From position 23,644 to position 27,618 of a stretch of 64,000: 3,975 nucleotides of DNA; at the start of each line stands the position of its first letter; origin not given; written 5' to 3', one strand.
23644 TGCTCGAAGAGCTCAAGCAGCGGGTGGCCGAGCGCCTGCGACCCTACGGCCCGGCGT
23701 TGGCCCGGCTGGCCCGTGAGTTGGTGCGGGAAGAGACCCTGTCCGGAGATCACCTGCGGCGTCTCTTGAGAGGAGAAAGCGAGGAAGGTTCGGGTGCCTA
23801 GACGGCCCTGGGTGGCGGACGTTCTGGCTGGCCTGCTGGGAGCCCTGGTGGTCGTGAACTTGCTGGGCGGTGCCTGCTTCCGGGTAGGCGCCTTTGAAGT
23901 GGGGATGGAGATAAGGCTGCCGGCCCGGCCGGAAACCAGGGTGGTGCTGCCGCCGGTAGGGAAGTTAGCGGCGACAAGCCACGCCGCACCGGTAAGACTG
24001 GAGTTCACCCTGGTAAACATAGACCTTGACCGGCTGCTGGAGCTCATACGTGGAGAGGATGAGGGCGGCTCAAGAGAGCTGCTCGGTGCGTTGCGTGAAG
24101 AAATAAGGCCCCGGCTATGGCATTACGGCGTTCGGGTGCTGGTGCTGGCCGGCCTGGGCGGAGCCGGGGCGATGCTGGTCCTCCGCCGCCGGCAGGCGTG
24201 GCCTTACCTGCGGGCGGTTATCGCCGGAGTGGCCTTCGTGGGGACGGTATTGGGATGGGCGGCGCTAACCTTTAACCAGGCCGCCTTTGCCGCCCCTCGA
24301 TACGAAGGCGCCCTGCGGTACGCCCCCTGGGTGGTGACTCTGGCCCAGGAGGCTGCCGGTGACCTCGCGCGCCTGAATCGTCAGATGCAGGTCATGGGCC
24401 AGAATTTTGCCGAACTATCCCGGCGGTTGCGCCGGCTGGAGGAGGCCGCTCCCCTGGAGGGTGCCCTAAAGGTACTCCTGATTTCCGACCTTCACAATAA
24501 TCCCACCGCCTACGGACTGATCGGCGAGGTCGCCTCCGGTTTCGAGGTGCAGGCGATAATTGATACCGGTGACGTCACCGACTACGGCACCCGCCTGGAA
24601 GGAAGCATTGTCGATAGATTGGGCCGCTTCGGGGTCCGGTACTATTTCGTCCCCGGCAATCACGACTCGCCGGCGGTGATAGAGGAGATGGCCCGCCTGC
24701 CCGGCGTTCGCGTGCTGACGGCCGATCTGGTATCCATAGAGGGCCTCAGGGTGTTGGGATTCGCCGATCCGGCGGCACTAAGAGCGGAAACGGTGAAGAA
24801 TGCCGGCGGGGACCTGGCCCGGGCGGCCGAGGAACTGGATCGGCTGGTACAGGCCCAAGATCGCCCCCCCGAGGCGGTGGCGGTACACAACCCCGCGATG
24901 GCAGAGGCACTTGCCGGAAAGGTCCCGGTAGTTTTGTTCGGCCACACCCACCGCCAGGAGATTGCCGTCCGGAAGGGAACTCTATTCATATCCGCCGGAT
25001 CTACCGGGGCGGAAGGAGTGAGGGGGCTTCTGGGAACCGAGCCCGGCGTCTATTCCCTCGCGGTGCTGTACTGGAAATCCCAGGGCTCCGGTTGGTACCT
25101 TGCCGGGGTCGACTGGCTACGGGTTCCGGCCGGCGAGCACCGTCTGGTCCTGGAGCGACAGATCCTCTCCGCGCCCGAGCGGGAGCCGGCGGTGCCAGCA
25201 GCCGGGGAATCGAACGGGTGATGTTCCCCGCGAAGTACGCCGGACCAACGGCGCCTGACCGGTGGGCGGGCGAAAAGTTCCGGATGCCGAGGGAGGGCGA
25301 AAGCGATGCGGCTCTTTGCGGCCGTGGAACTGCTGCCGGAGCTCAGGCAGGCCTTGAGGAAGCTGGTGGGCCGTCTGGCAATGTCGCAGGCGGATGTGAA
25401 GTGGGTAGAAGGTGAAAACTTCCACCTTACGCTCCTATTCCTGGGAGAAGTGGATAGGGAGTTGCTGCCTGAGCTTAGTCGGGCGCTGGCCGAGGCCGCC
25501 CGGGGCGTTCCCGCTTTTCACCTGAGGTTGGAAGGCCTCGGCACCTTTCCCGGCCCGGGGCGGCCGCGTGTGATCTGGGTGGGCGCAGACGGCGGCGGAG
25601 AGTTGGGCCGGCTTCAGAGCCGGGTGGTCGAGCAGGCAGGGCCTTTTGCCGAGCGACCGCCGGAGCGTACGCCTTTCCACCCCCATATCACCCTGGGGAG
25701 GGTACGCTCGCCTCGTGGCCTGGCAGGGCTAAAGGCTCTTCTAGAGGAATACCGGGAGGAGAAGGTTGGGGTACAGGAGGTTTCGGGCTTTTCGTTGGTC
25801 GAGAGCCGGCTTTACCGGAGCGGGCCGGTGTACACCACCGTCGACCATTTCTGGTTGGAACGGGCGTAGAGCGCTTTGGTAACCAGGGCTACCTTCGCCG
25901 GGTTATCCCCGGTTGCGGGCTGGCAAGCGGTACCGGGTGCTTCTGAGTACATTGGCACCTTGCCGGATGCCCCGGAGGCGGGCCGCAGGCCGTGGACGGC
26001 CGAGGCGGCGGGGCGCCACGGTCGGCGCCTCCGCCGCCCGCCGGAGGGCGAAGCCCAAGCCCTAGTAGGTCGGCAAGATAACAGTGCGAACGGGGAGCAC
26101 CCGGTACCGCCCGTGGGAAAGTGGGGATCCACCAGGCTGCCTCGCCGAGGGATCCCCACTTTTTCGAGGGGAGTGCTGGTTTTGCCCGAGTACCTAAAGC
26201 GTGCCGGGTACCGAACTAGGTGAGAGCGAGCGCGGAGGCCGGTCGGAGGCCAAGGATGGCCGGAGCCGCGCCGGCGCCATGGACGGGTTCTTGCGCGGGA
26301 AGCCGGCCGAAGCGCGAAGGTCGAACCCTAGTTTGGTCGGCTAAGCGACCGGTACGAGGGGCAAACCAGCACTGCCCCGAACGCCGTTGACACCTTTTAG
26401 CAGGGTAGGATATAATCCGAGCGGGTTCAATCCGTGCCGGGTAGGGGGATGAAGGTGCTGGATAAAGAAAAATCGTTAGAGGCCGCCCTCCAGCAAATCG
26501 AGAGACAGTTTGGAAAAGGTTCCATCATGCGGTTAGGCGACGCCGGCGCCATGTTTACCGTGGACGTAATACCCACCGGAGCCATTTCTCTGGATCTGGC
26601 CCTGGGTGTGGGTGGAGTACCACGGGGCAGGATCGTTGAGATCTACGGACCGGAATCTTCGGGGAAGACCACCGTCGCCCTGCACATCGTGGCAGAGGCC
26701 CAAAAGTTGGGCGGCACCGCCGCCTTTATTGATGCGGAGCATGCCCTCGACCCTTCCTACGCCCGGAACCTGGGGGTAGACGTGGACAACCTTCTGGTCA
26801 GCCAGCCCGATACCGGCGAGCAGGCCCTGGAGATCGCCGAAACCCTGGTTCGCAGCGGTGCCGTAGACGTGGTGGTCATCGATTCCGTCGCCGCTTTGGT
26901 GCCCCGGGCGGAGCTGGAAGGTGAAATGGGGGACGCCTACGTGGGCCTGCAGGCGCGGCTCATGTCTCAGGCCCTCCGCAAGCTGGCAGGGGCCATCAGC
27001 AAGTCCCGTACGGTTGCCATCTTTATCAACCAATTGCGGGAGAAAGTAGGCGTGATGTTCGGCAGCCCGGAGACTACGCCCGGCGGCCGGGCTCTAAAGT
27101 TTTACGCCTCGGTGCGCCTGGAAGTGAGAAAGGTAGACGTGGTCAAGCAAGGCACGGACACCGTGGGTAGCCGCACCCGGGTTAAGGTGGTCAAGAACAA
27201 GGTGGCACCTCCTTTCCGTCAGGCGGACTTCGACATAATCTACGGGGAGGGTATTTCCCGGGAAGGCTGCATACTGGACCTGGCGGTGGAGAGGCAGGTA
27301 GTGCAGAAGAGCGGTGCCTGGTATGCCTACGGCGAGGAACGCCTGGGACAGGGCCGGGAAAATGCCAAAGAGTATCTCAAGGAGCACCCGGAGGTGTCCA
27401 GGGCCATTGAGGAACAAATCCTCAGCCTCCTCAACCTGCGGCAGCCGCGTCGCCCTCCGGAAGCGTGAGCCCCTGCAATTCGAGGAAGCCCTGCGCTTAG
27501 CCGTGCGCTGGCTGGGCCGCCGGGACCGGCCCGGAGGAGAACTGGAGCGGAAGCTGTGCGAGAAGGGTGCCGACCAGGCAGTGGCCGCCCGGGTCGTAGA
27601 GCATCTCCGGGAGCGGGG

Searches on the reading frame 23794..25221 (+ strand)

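Call 17: search_protein_families(library=ncbifam, proteins=[window:23794-25221:+])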
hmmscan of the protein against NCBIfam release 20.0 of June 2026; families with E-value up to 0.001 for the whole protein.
window:23794-25221:+ (475 aa): 2 families
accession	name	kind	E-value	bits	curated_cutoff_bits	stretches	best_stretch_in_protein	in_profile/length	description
TIGR00040.1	yfcE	subfamily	3.4e-11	43.5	56.25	1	226-317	2-86/158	YfcE family phosphodiesterase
NF008460.0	PRK11340.1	equivalog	2.7e-05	23.7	188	1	197-392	24-218/271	phosphodiesterase YaeI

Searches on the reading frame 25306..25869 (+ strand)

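Call 17: search_protein_families(library=ncbifam, proteins=[window:25306-25869:+])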
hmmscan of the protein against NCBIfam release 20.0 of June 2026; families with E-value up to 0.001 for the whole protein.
window:25306-25869:+ (187 aa): 2 families
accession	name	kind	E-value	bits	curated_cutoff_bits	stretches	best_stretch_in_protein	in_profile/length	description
TIGR02258.1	2_5_ligase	equivalog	2.6e-44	151.2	65.7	1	1-182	1-178/180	RNA 2',3'-cyclic phosphodiesterase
NF011704.0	PRK15124.1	equivalog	2.3e-12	47.3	184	1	2-183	6-173/176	RNA 2',3'-cyclic phosphodiesterase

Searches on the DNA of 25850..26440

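Call 19: search_rna_families(source=window, start=25850, end=26440, threshold=evalue, max_evalue=10, show_alignments=3)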
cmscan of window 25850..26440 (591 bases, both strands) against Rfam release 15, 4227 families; matches with E-value up to 10: 5.
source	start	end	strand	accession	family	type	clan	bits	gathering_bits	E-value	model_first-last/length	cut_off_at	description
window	26081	26166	+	RF02353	BjrC68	Gene; sRNA;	-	19.3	39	0.017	1-82/82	no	Bradyrhizobiaceae sRNA BjrC68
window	26101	26179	+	RF02000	MIR1846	Gene; miRNA;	-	16.2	77.5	3.6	22-91/110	no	MIR1846 microRNA precursor family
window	26100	26152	+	RF02466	Ms_AS-8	Gene; sRNA;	-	14.5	48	3.6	1-74/74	no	Actinobacteria sRNA Ms_AS-8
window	26115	26165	+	RF04185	MIR2118_2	Gene; miRNA;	-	14.3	120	9.5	1-106/106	no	MIR2118_2 microRNA precursor family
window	26085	26157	-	RF02695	NrsZ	Gene; sRNA;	-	8.3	76.9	9.7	13-90/236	no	Nitrogen regulated small RNA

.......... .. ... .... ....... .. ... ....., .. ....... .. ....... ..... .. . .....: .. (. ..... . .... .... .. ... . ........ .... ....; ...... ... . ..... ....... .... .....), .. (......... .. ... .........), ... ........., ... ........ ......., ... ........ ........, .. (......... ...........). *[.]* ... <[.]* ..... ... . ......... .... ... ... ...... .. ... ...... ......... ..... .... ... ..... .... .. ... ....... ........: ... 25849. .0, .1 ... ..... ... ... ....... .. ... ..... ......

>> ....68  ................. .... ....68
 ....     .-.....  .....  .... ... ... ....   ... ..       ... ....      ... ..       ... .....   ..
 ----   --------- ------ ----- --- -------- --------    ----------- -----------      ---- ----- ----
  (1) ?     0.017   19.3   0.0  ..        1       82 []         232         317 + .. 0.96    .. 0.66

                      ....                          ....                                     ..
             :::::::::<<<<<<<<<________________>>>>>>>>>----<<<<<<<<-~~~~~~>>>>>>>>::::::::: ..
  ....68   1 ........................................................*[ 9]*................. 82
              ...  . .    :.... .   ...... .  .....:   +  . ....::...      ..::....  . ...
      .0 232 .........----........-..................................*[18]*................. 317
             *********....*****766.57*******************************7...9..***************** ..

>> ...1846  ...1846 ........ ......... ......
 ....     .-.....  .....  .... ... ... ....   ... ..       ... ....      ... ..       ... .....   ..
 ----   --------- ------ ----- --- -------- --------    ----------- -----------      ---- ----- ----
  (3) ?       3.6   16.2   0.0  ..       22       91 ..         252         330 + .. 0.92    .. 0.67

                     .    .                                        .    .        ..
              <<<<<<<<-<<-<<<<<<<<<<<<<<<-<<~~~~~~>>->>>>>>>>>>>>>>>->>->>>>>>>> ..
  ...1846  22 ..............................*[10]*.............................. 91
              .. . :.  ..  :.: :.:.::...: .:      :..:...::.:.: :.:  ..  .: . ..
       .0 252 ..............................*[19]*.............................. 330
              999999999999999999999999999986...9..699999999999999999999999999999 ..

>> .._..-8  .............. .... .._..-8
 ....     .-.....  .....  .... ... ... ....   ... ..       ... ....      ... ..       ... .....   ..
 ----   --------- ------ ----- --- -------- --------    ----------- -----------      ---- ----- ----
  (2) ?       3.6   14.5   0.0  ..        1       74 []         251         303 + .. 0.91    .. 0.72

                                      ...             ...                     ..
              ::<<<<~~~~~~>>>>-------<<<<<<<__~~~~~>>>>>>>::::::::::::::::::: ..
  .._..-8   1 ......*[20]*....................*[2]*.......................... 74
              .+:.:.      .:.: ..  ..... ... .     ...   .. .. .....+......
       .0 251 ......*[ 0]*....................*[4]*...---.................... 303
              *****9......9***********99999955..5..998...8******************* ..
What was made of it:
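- On TwoAYGGAY RNA (RF01731): No hit in copies A or B (call 19).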

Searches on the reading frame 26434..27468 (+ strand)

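Call 17: search_protein_families(library=ncbifam, proteins=[window:26434-27468:+])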
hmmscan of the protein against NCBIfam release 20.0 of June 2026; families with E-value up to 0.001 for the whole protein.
window:26434-27468:+ (344 aa): 12 families
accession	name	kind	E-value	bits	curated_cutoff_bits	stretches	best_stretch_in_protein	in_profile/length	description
TIGR02012.1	tigrfam_recA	equivalog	4.4e-172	571.7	325.3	1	10-329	1-319/321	recombinase RecA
NF007072.0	PRK09519.1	equivalog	1.4e-148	496.6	1024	2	9-257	5-252/790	intein-containing recombinase RecA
TIGR02237.1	recomb_radB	equivalog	9.9e-17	61.5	172.4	1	58-234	5-179/210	DNA repair and recombination protein RadB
NF003301.0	PRK04301.1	equivalog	6e-13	48.6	259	1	43-234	80-284/316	DNA repair and recombination protein RadA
NF033429.2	ImuA_translesion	equivalog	8.9e-12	45.3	150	1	42-148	12-119/181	translesion DNA synthesis-associated protein ImuA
TIGR02236.1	recomb_radA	equivalog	1.7e-09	37.5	361.15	1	43-234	75-280/311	DNA repair and recombination protein RadA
TIGR02238.1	recomb_DMC1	equivalog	1.8e-09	37.2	447.7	1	41-233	73-281/314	meiotic recombinase Dmc1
NF006861.0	PRK09361.1-1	equivalog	7.1e-09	35.5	278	1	44-104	3-62/235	DNA repair and recombination protein RadB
TIGR02239.1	recomb_RAD51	equivalog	1.9e-06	27.2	478.05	1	45-234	77-282/316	DNA repair protein RAD51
TIGR03881.1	KaiC_arch_4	hypoth_equivalog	9.9e-06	25.4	247.8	1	46-183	3-118/231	KaiC domain-containing protein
NF058630.1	repair_Rv3395c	exception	1.1e-05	25.2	65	1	59-158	4-93/153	DnaE2-dependent mutagenesis accessory factor ImuA'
TIGR00416.1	sms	equivalog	0.0003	19.7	403.05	1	48-199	78-218/454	DNA repair protein RadA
